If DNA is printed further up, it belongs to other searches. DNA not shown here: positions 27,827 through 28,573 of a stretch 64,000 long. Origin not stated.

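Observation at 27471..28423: Dke1-like beta-diketone-cleaving cupin translationally coupled to glyoxalase I: candidate cleave-and-detoxify module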

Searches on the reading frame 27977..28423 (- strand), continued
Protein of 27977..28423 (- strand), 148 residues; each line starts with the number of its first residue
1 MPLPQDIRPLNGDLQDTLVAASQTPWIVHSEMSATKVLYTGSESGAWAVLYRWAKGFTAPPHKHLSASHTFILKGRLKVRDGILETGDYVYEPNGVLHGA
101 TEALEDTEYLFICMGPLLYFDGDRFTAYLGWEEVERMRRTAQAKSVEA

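Call 13: search_protein_families(library=pfam, proteins=[L079:3930-5090:+, L045:6475-7113:+, L050:3378-4370:+, L054:5172-5891:+, L051:4339-5694:+, L045:4515-5693:+, L035:6507-7907:+, L032:5174-5758:-, L032:4246-4770:+, L051:7157-7717:+], max_evalue=0.001)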
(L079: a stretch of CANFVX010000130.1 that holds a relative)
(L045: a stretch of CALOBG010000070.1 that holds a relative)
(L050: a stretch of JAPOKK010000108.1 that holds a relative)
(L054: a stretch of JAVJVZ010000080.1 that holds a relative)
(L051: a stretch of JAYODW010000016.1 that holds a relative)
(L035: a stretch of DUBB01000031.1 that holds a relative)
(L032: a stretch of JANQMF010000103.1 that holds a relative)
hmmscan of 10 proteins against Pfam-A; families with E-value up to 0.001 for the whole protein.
L079:3930-5090:+ (386 aa): 3 families
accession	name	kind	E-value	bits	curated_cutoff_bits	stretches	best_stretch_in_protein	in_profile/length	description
PF00043.30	GST_C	-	4.4e-07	30.5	20.7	1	184-249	29-91/93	Glutathione S-transferase, C-terminal domain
PF13410.11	GST_C_2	-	2e-06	28.2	24.9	1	185-243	10-66/69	Glutathione S-transferase, C-terminal domain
PF13417.12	GST_N_3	-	8.8e-06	26.4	22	1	23-96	1-73/75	Glutathione S-transferase, N-terminal domain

L045:6475-7113:+ (212 aa): 6 families
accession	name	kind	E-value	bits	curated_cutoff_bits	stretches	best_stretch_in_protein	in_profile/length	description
PF13417.12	GST_N_3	-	1.1e-15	58.1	22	1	3-86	1-75/75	Glutathione S-transferase, N-terminal domain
PF13409.12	GST_N_2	-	6.5e-13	49.5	25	1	10-81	3-70/70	Glutathione S-transferase, N-terminal domain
PF13410.11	GST_C_2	-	2.5e-11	44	24.9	1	132-196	3-66/69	Glutathione S-transferase, C-terminal domain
PF02798.26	GST_N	-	3.1e-08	34.3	20.9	1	2-79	4-75/76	Glutathione S-transferase, N-terminal domain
PF00043.30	GST_C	-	1.2e-07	32.3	20.7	1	132-196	23-85/93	Glutathione S-transferase, C-terminal domain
PF14497.11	GST_C_3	-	7.7e-05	23.3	21.6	1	139-193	30-84/104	Glutathione S-transferase, C-terminal domain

L050:3378-4370:+ (330 aa): 2 families
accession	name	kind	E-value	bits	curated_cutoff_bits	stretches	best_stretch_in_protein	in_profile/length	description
PF00462.30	Glutaredoxin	-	2.1e-17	63.5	22.9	1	42-106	1-60/60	Glutaredoxin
PF00581.25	Rhodanese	-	3.2e-15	56.9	22.2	1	232-321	2-101/102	Rhodanese-like domain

L054:5172-5891:+ (239 aa): 3 families
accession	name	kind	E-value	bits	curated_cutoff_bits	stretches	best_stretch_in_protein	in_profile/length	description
PF00106.31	adh_short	-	1.5e-29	103.4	26.6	1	5-179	2-178/195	short chain dehydrogenase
PF13561.12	adh_short_C2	-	4.5e-24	85.8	27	1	8-188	1-180/236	Enoyl-(Acyl carrier protein) reductase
PF08659.16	KR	-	4.1e-08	33.8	22.6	1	9-170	6-169/180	KR domain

L051:4339-5694:+ (451 aa): 2 families
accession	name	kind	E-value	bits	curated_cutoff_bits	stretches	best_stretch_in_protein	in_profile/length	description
PF07044.18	DUF1329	-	7.6e-38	131.2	23.1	1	67-429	7-347/368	Protein of unknown function (DUF1329)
PF17131.11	LolA_like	-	1.9e-14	54.2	30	1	229-386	5-133/184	Outer membrane lipoprotein-sorting protein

L045:4515-5693:+ (392 aa): 3 families
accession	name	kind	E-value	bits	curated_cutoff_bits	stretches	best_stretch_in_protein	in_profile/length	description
PF00108.29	Thiolase_N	-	5.4e-64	216.5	26.4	1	5-261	2-259/260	Thiolase, N-terminal domain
PF02803.24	Thiolase_C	-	3e-42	143.6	27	1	270-390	2-122/123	Thiolase, C-terminal domain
PF00109.32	ketoacyl-synt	-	3.7e-06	27.2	20.8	1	84-122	168-206/252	Beta-ketoacyl synthase, N-terminal domain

L035:6507-7907:+ (466 aa): 4 families
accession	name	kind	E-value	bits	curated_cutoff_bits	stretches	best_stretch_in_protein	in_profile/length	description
PF00441.29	Acyl-CoA_dh_1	-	3e-29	102.5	22.4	1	277-427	1-147/150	Acyl-CoA dehydrogenase, C-terminal domain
PF02770.24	Acyl-CoA_dh_M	-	3.8e-16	59.5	33.3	1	161-243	1-84/97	Acyl-CoA dehydrogenase, middle domain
PF02771.21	Acyl-CoA_dh_N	-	9.1e-14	52.2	22.9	1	77-157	34-113/113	Acyl-CoA dehydrogenase, N-terminal domain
PF08028.16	Acyl-CoA_dh_2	-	2.6e-08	34.7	22.7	1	294-401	3-116/134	Acyl-CoA dehydrogenase, C-terminal domain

L032:5174-5758:- (194 aa): 1 family
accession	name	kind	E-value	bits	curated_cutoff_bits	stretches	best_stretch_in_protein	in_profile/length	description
PF12804.13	NTP_transf_3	-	2e-25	90.2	27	1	16-155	2-145/160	MobA-like NTP transferase domain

L032:4246-4770:+ (174 aa): 1 family
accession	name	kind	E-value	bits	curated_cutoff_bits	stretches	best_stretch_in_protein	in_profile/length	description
PF00210.30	Ferritin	-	1.7e-37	128.9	24.5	1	25-160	1-141/142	Ferritin-like domain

L051:7157-7717:+ (186 aa): 1 family
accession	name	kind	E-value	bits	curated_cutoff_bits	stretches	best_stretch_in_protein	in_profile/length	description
PF09831.14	DUF2058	-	5.5e-44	150.8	25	1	4-186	1-174/174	Uncharacterized protein conserved in bacteria (DUF2058)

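Call 19: search_solved_structures(query=A1, max_evalue=1, show_alignments=4)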
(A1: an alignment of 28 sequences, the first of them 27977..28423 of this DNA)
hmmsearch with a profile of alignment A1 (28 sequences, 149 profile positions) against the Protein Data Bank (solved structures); distinct sequences matched with E-value up to 1: 9.
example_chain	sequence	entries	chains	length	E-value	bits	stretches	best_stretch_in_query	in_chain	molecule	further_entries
3bal_A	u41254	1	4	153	5.4e-09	39.1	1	35-135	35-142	Acetylacetone-cleaving enzyme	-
2o1q_A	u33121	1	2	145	9.3e-08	35.1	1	12-135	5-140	putative acetyl/propionyl-CoA carboxylase, alpha subunit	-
7zyb_A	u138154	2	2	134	0.00025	23.9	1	43-101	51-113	Cupin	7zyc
5bpx_A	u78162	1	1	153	0.00028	23.8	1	26-123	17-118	2,4'-dihydroxyacetophenone dioxygenase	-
4p9g_A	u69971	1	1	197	0.00032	23.6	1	24-123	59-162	2,4'-dihydroxyacetophenone dioxygenase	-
3cjx_A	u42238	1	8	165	0.16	14.8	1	53-130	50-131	Protein of unknown function with a cupin-like fold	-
5zbe_A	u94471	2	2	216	0.35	13.7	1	41-98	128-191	Cupin domain protein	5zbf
2pfw_A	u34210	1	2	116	0.92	12.4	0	47-101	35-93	Cupin 2, conserved barrel domain protein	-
7tod_A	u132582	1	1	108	0.93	12.3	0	95-124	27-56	Subversion of eukaryotic traffic protein A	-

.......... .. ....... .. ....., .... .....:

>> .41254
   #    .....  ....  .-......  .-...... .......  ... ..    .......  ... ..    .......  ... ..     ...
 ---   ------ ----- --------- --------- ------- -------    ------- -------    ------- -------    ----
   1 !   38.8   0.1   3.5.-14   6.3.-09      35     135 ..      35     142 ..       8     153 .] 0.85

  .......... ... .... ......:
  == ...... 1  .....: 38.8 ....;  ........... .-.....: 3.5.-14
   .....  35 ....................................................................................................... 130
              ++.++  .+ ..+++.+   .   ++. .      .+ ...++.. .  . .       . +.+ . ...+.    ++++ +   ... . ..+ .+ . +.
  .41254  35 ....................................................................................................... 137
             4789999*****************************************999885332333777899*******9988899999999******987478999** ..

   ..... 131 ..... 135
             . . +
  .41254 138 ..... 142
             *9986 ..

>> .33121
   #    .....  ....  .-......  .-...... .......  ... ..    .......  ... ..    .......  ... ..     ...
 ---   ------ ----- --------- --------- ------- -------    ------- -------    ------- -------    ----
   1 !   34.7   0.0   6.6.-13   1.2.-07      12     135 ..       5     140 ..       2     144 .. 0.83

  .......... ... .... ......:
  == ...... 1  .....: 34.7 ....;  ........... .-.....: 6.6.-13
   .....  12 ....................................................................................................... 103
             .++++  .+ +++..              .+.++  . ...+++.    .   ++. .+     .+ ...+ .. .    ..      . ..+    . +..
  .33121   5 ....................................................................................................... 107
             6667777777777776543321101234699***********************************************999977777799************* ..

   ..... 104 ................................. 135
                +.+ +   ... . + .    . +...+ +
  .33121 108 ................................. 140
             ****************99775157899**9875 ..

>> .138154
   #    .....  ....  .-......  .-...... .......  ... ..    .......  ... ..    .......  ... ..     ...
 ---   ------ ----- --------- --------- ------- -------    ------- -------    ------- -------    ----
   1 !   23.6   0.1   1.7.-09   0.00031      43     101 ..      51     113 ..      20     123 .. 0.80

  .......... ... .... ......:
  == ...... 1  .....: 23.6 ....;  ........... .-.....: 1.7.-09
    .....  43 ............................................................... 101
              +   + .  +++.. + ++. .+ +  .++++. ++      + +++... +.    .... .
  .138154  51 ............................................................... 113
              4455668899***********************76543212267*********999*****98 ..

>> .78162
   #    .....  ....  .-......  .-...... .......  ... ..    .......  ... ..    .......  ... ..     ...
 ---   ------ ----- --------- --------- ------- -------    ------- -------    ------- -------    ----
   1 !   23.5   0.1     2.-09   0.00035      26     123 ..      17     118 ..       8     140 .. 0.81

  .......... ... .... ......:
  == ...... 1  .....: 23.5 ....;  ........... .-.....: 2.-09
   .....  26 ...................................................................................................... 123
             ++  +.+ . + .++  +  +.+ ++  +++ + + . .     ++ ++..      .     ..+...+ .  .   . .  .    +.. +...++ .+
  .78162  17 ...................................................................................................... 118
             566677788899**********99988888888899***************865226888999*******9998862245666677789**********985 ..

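Call 21: predict_structure(alignment_id=A1)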
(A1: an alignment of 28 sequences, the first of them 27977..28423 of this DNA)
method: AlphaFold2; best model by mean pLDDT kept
length: 148 residues; sequences in the alignment: 28
mean_pLDDT: 87.8   pTM: 0.78
mean pLDDT of the five models: 87.8, 85.6, 83.8, 83.5, 82.3
residues with pLDDT >= 90: 97; 70-90: 32; 50-70: 19; < 50: 0
segments of 3 or more residues with pLDDT < 50: none
pLDDT, mean of each block of 10 residues (from residue 1): 58 70 89 95 94 96 93 95 94 87 97 94 89 93 69
secondary structure, 60 per line:
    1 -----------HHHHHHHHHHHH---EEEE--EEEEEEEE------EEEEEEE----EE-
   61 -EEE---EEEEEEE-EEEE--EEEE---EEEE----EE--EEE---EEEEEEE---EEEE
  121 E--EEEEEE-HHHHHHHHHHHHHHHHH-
elements in order: H12-23 E27-30 E33-40 E47-53 E62-64 E68-74 E76-79 E82-85 E89-92 E101-103 E107-113 E117-121 E124-129 H131-147
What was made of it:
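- On Dke1 beta-diketone dioxygenase family: The AF2 model has pLDDT 87.8 (call 21).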

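Call 25: fold_search(model_id=the predicted structure, library=pdb)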
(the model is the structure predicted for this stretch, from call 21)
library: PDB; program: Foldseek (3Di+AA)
matches with E <= 10: 1773; with E <= 0.001: 466
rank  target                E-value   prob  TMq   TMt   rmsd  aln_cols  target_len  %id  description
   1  3bal_A                1.7e-10  1.00  0.72  0.72   2.0       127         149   23  Crystal Structure of an Acetylacetone Dioxygenase from Acinetobacter johnsonii (released 2007-11-27)
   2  5bpx                  3.1e-10  1.00  0.73  0.71   2.0       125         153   20  Structure of the 2,4'-dihydroxyacetophenone dioxygenase from Alcaligenes sp. 4HAP. (released 2015-06-10)
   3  2o1q_A                5.9e-10  1.00  0.72  0.74   1.9       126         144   25  CRYSTAL STRUCTURE OF A PUTATIVE ACETYLACETONE DIOXYGENASE (MPE_A3659) FROM METHYLIBIUM PETROLEIPHILUM PM1 AT 1.50 A RE (released 2007-01-23)
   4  4p9g                  1.1e-09  1.00  0.73  0.73   2.3       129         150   20  Structure of the 2,4'-dihydroxyacetophenone dioxygenase from Alcaligenes sp. (released 2014-09-10)
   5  3ebr                  1.2e-09  1.00  0.74  0.70   2.1       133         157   23  Crystal structure of an rmlc-like cupin protein (reut_a0381) from ralstonia eutropha jmp134 at 2.60 A resolution (released 2008-09-09)
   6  3cjx_A                6.5e-09  1.00  0.71  0.65   1.8       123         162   20  Crystal structure of a protein of unknown function with a cupin-like fold (reut_b4571) from ralstonia eutropha jmp134  (released 2008-03-25)
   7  3cjx_F                8.0e-09  1.00  0.75  0.71   2.2       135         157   19  Crystal structure of a protein of unknown function with a cupin-like fold (reut_b4571) from ralstonia eutropha jmp134  (released 2008-03-25)
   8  3cjx_E                8.5e-09  1.00  0.75  0.70   2.2       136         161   19  Crystal structure of a protein of unknown function with a cupin-like fold (reut_b4571) from ralstonia eutropha jmp134  (released 2008-03-25)
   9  3cjx_C                2.0e-08  1.00  0.77  0.72   1.9       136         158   19  Crystal structure of a protein of unknown function with a cupin-like fold (reut_b4571) from ralstonia eutropha jmp134  (released 2008-03-25)
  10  3cjx_D                6.4e-08  1.00  0.67  0.62   2.3       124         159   22  Crystal structure of a protein of unknown function with a cupin-like fold (reut_b4571) from ralstonia eutropha jmp134  (released 2008-03-25)
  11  3cjx_B                6.3e-07  1.00  0.58  0.57   3.0       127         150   20  Crystal structure of a protein of unknown function with a cupin-like fold (reut_b4571) from ralstonia eutropha jmp134  (released 2008-03-25)
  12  5cu1                  1.1e-06  1.00  0.49  0.38   6.4       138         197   21  Crystal structure of DMSP lyase DddQ from Ruegeria pomeroyi DSS-3 (released 2016-08-17)
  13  7zyc                  1.2e-06  1.00  0.52  0.68   2.3        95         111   21  BeKdgF with Zn (released 2023-06-14)
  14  5fq0_D                1.3e-06  1.00  0.52  0.69   2.4        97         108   21  The structure of KdgF from Halomonas sp. (released 2016-05-04)
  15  5fpz                  1.5e-06  1.00  0.52  0.68   2.4        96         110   21  The structure of KdgF from Yersinia enterocolitica with malonate bound in the active site. (released 2016-05-04)
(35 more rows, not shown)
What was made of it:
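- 27977..28423 (-): Cupin_7 monocupin of 148 aa. It belongs to a Dke1-sister subfamily and is the putative non-heme Fe(II) dicarbonyl-cleaving dioxygenase. The AF2 model has pLDDT 87.8 (call 21), and the top Foldseek hit is 3BAL with TM 0.72 (call 25).
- On Dke1 beta-diketone dioxygenase family: The top Foldseek hit is 3BAL with TM 0.72 (call 25).
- Closest known: 2,4'-dihydroxyacetophenone dioxygenase. Same: The fold is the same at equal Foldseek score (call 25), and both belong to the same Pfam clan and family region.
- Closest known: ChrR anti-sigma factor C-terminal cupin domain. Different: Structural similarity is much weaker, with TM 0.53 (call 25).
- By fold alone DAD, an alpha-hydroxyketone dioxygenase, matches as well as Dke1 (call 25). 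Foldseek ranks DAD (5BPX, 4P9G) level with Dke1, at E 3e-10 and TM 0.73 (call 25).
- Tried and rejected: I rejected it because TM is 0.49 and Dke1 and DAD match far better (call 25).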

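Call 35: search_protein_representatives(protein=window:27977-28423:-)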
Query: 148 residues. Proteins with E-value up to 0.001 (for the whole library): 471; up to 1e-10: 124; up to 1e-30: 11. The best 150 are listed.
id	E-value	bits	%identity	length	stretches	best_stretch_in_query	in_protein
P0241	9.8e-58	210.6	62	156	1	3-144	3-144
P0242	8.3e-46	171.9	61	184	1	1-127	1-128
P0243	2.2e-42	160.8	76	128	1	48-143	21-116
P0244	1.6e-41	157.9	62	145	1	1-113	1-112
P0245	9.6e-41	155.4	62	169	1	42-144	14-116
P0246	1.7e-36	141.6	57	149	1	1-119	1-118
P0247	2.2e-35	138.1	67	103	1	5-104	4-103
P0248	4.0e-35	137.2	72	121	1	36-116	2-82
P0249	1.2e-33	132.4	54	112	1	39-136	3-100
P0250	7.3e-33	129.9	58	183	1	1-107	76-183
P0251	1.7e-32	128.6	50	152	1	2-144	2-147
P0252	1.4e-30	122.5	66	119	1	55-141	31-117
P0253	1.0e-29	119.6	45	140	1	23-143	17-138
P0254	1.8e-28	115.6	55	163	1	20-115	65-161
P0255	2.8e-28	115.0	34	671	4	20-125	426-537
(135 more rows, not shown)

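Call 47: search_solved_structures(query=L045:6475-7113:+, max_evalue=0.00001)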
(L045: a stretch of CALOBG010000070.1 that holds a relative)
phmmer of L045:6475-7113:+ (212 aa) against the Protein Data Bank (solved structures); distinct sequences matched with E-value up to 0.00001: 80 (the best 60 are shown).
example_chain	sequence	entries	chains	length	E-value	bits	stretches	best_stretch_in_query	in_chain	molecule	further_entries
4n0v_A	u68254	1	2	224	8.6e-24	87.6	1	1-196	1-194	Glutathione S-transferase, N-terminal domain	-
3erf_A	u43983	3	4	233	1.6e-21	80.2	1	3-210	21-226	Glutathione S-transferase 2 | Saccharomyces cerevisiae Gtt2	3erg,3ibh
4o7h_A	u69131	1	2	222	4e-17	65.8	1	2-180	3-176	Glutathione S-transferase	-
1pmt_A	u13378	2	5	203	4.3e-14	55.9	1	26-195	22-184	GLUTATHIONE TRANSFERASE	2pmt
4igj_A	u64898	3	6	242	9.6e-14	54.7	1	4-193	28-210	Maleylacetoacetate isomerase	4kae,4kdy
4px1_A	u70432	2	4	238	3.4e-13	52.9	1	29-105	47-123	Maleylacetoacetate isomerase (Glutathione S-transferase)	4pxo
3uap_A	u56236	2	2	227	1.2e-12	51.1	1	2-185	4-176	Glutathione S-transferase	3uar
7miq_A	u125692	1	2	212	2.5e-12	50.1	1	1-200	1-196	Glutathione S-transferase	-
4glt_A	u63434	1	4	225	5.6e-12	48.9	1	1-197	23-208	Glutathione S-transferase-like protein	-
3tot_A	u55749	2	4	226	9.4e-12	48.2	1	1-196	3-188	Glutathione s-transferase protein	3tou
1a0f_A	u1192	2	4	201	1.3e-11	47.8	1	39-186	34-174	GLUTATHIONE S-TRANSFERASE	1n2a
2v6k_A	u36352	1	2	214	1.3e-11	47.8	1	13-184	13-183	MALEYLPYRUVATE ISOMERASE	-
2jl4_A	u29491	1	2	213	1.3e-11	47.8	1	13-184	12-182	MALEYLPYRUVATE ISOMERASE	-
4kgi_A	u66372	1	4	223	4.4e-11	46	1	39-186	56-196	Glutathione S-transferase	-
6jwk_A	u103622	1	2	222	1.1e-10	44.7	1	2-183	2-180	Probable glutathione S-transferase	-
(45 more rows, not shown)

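Call 48: search_solved_structures(query=L079:3930-5090:+, max_evalue=0.01)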
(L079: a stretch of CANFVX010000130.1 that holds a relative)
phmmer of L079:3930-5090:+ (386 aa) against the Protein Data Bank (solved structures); distinct sequences matched with E-value up to 0.01: 0.

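Call 52: search_dna_similar(query=window:27977-28423:-, collection=plasmids, mode=protein, max_evalue=1e-10, max_rows=25)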
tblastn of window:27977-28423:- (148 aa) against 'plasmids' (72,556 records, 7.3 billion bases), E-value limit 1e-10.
Records with a match: 1; places in all: 1; records where one place covers at least 80% of the query: 1.
Best place of each record, by identity: 60-80% 1.
By first word of the organism name: Sphingopyxis 1.
By predicted mobility (MOB-suite, as given by PLSDB): mobilizable 1.
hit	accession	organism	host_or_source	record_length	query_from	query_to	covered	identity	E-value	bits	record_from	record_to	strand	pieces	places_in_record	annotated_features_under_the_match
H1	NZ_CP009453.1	Sphingopyxis sp. 113P3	activated sludge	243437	1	138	93%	69.1%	7e-60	206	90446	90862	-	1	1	cupin domain-containing protein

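Call 53: get_annotated_region(hit=H1, flank=15000)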
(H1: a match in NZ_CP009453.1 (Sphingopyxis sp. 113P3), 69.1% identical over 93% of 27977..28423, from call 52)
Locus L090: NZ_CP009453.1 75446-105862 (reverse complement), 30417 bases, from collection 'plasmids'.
description: Sphingopyxis sp. 113P3 plasmid unnamed, complete sequence
organism: Sphingopyxis sp. 113P3 (NCBI taxid 292913)
taxonomy: Bacteria; Pseudomonadota; Alphaproteobacteria; Sphingomonadales; Sphingomonadaceae; Sphingopyxis; Sphingopyxis sp. 113P3
host: -; source: activated sludge; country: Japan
typing (MOB-suite, as given by PLSDB): mobilizable; replicon rep_cluster_694; relaxase MOBF
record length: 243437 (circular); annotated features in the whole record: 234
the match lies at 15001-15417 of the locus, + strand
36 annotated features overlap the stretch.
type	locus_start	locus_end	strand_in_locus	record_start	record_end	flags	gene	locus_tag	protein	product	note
CDS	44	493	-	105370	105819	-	-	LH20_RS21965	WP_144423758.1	hypothetical protein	-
CDS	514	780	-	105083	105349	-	-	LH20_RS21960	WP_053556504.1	hypothetical protein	-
CDS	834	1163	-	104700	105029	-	-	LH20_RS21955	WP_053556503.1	single-stranded DNA-binding protein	-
CDS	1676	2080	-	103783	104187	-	-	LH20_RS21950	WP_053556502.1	hypothetical protein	-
CDS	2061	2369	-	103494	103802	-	-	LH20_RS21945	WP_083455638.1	type II toxin-antitoxin system prevent-host-death family antitoxin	GO:0008219 - cell death [Evidence IEA]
CDS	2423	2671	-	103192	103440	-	-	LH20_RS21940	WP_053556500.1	hypothetical protein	-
CDS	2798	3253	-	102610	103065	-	-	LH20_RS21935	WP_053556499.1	DUF736 domain-containing protein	-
CDS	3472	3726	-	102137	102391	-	-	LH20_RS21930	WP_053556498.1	hypothetical protein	-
CDS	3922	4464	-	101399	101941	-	-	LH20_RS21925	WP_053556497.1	hypothetical protein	-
CDS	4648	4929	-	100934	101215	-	-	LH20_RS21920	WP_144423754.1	hypothetical protein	-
CDS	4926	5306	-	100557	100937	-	-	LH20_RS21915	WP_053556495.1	hypothetical protein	-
CDS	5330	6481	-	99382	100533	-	-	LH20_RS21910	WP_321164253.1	phosphoadenosine phosphosulfate reductase family protein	-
CDS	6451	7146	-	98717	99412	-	-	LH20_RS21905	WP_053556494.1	hypothetical protein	-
CDS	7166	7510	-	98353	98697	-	-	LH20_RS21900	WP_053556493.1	hypothetical protein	-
CDS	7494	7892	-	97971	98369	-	-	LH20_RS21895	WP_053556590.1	hypothetical protein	-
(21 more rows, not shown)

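Call 58: search_protein_families(library=ncbifam, proteins=[window:27977-28423:-, L090:15001-15483:+], max_evalue=10)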
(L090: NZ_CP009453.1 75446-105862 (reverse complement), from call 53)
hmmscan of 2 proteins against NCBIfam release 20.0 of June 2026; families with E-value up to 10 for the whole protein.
window:27977-28423:- (148 aa): 2 families
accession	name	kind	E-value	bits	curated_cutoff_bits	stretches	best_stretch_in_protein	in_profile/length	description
TIGR02451.1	anti_sig_ChrR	subfamily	0.0075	16.1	124.5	1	42-100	124-182/216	ChrR family anti-sigma-E factor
NF051881.1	StressantisigmaChrR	equivalog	0.027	14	300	1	39-98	114-173/209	cadmium/peroxide/UV radiation responsive anti-sigma factor ChrR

L090:15001-15483:+ (160 aa): 2 families
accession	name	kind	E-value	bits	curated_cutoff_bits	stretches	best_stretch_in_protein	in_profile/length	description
TIGR02451.1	anti_sig_ChrR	subfamily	0.0019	18.1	124.5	1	25-100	108-181/216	ChrR family anti-sigma-E factor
TIGR03404.1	bicupin_oxalic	subfamily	0.086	11.9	254.2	1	52-114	72-143/367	bicupin, oxalate decarboxylase family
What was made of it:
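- On ChrR family anti-sigma factor: TIGR02451 scores 16.1 bits against 124.5, and NF051881 scores 14 against 300 (call 58).
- Closest known: ChrR anti-sigma factor C-terminal cupin domain. Different: The protein fails the ChrR models (call 58).
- TIGR02451 scores 16 bits against a cutoff of 124.5 (call 58).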
